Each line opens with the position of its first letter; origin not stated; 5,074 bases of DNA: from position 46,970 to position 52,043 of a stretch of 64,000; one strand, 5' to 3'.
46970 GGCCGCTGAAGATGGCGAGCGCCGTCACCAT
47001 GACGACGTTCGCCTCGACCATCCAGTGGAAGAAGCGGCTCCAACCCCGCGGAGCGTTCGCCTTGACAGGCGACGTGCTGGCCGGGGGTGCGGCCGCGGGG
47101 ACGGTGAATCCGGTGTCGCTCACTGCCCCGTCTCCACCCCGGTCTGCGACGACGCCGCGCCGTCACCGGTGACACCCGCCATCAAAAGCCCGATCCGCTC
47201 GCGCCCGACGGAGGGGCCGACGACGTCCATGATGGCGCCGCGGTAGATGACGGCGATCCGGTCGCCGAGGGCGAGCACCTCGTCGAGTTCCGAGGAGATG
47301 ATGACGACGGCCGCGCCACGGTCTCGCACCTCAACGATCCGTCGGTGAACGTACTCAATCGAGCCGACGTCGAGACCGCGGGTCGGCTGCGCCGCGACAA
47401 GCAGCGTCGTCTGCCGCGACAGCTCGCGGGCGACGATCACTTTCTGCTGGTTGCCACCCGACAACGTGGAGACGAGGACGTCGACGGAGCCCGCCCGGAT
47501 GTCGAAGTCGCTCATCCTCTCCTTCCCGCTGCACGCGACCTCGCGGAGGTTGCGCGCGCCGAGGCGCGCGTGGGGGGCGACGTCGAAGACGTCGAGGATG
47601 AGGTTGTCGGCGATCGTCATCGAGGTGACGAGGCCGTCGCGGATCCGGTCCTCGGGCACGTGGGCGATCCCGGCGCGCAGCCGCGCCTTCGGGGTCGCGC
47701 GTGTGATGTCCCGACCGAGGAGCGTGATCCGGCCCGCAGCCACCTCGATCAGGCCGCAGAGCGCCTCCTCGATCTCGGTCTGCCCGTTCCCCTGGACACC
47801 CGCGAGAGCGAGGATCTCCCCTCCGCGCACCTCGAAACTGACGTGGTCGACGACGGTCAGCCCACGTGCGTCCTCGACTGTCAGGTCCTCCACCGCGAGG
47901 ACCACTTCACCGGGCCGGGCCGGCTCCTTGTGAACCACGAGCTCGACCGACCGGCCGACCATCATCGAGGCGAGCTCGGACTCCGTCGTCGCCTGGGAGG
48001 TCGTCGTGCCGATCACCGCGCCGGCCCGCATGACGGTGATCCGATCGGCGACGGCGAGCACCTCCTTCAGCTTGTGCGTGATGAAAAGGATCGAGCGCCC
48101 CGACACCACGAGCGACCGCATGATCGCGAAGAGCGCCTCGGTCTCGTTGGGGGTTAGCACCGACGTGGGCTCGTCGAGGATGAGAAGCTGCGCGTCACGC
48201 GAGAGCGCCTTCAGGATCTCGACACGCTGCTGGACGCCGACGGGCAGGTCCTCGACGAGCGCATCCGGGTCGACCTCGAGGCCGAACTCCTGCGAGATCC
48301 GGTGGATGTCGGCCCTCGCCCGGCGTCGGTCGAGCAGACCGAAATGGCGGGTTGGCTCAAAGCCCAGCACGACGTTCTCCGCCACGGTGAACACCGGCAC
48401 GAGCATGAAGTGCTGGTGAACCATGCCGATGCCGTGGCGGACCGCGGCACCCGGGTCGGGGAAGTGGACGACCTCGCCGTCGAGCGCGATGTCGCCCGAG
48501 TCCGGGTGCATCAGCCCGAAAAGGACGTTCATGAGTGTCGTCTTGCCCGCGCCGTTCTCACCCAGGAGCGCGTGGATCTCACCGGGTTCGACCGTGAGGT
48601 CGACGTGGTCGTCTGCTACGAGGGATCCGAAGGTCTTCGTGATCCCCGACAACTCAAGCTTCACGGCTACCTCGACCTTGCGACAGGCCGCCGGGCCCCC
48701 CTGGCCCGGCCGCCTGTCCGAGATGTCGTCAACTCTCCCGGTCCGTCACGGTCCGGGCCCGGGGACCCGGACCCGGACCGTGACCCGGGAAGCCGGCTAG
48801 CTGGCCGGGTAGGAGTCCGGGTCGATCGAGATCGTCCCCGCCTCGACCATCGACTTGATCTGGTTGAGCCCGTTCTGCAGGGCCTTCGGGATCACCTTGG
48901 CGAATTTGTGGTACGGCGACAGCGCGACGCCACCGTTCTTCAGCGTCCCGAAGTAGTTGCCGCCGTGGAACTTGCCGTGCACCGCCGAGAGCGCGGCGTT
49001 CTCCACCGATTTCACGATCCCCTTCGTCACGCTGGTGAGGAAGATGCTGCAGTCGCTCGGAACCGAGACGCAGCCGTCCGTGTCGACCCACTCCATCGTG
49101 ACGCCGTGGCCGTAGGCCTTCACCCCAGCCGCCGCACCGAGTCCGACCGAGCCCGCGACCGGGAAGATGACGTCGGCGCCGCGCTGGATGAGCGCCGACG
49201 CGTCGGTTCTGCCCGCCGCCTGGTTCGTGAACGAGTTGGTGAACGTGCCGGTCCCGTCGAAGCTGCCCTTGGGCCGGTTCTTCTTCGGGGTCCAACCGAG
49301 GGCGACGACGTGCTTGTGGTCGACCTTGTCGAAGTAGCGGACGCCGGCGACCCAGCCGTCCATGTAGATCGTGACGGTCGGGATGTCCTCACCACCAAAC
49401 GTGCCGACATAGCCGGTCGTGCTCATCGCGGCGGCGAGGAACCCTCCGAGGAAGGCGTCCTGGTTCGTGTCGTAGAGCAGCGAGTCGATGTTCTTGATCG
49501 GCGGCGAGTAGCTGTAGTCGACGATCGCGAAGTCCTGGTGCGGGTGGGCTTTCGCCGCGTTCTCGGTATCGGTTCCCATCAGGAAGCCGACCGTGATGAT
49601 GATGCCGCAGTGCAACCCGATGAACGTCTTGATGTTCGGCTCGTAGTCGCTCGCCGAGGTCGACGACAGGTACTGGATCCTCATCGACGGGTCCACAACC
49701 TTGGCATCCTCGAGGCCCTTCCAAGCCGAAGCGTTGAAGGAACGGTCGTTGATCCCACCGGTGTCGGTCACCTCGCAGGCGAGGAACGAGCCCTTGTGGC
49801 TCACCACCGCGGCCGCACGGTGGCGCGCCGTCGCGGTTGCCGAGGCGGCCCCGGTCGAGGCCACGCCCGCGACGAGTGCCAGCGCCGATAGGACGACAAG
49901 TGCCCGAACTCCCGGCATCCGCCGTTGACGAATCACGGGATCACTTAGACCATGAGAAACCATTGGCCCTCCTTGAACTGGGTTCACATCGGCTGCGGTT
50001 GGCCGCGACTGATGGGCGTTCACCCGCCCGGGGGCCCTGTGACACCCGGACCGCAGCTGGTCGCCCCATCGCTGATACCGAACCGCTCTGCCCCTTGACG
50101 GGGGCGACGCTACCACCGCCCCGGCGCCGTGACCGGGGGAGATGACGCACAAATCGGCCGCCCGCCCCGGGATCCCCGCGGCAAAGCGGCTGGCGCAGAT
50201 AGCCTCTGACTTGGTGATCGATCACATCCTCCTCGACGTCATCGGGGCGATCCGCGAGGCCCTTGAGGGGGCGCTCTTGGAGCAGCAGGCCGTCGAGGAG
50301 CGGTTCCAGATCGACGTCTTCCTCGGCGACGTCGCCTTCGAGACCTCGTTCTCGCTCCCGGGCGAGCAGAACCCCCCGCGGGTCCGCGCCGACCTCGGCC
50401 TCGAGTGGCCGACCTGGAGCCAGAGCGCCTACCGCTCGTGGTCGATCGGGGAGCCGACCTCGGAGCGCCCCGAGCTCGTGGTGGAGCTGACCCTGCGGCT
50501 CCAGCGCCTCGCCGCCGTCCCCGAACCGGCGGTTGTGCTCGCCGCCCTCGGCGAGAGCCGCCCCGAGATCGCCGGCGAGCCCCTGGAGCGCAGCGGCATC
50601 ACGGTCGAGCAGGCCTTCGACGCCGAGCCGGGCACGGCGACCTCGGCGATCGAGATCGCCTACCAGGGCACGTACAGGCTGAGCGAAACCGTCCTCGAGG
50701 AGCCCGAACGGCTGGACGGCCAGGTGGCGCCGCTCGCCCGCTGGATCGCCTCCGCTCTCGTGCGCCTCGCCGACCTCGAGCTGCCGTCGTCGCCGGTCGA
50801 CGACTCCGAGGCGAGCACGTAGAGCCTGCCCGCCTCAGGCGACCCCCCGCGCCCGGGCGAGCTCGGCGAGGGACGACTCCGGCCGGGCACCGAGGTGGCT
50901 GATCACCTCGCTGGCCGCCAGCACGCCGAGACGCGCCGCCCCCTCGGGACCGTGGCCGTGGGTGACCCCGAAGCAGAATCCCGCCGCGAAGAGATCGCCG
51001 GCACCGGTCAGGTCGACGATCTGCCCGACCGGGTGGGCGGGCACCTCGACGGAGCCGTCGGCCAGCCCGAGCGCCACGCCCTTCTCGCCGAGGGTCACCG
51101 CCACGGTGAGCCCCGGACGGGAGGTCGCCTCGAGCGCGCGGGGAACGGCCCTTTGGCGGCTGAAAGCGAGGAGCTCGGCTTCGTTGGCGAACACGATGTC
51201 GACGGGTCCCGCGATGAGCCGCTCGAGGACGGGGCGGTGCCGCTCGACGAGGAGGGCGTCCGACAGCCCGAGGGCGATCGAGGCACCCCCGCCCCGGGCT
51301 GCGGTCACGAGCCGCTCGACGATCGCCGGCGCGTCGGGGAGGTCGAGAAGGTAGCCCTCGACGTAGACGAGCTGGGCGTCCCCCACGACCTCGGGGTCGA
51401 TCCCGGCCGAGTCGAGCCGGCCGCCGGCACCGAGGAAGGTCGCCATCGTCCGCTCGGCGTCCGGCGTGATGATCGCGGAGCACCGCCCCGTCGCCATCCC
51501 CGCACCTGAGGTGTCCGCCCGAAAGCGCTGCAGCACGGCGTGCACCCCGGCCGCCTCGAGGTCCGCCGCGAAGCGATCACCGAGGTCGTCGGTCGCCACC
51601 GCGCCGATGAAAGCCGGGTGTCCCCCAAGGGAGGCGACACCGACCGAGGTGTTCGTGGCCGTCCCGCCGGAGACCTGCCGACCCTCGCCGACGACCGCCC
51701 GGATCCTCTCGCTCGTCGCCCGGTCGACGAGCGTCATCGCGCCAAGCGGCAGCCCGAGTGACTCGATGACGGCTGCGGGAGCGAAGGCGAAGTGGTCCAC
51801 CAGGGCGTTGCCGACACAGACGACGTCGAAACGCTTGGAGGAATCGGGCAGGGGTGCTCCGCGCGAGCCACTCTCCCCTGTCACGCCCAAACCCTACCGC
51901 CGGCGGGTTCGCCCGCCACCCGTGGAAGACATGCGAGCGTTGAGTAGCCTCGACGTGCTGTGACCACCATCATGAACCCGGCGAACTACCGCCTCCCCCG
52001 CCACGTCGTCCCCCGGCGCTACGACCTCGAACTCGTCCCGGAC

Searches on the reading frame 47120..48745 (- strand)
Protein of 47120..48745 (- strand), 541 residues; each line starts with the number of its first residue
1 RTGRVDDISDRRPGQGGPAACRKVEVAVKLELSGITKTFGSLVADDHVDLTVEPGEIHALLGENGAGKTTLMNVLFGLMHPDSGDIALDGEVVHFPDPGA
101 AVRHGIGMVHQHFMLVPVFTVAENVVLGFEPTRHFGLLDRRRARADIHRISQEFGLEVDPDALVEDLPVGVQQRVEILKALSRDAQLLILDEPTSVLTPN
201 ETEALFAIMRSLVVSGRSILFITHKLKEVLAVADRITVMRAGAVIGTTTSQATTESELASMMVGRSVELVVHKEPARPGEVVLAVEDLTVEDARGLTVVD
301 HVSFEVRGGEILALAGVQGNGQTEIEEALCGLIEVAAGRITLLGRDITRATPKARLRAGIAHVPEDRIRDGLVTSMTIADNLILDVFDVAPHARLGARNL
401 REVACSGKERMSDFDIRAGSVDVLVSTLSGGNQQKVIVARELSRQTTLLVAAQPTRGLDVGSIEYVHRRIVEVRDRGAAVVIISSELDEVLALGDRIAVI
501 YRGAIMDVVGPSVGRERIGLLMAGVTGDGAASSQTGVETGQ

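Call 43: search_protein_families(library=pfam, proteins=[window:47120-48745:-], max_evalue=0.00001)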
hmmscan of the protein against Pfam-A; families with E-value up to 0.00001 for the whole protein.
window:47120-48745:- (541 aa): 1 family
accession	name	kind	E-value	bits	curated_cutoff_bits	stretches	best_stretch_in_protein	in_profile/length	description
PF00005.33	ABC_tran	-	1.8e-50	171.6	25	2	47-195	3-137/137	ABC transporter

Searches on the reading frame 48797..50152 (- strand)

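Call 47: search_protein_families(library=pfam, proteins=[window:48797-50152:-], max_evalue=0.00001)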
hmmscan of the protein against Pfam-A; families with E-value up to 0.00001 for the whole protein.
window:48797-50152:- (451 aa): 1 family
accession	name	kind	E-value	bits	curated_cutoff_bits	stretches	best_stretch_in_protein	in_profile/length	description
PF02608.20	Bmp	-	1.4e-35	123.2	24.1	2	127-277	5-155/301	ABC transporter substrate-binding protein PnrA-like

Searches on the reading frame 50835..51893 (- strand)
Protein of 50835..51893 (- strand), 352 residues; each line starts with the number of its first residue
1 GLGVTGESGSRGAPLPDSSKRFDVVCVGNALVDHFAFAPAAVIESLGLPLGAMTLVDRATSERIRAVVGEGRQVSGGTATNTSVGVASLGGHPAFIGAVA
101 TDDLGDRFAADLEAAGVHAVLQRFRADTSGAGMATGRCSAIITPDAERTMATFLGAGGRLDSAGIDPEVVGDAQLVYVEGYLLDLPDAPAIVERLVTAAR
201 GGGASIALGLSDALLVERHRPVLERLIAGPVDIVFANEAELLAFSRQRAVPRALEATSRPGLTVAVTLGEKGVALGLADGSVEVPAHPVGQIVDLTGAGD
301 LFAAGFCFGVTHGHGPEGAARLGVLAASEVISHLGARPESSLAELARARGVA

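Call 43: search_protein_families(library=pfam, proteins=[window:50835-51893:-], max_evalue=0.00001)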
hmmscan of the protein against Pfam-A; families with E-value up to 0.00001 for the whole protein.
window:50835-51893:- (352 aa): 1 family
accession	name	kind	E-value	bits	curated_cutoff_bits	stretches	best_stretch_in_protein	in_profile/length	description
PF00294.29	PfkB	-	1.1e-40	140.3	25.8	1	67-338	27-297/302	pfkB family carbohydrate kinase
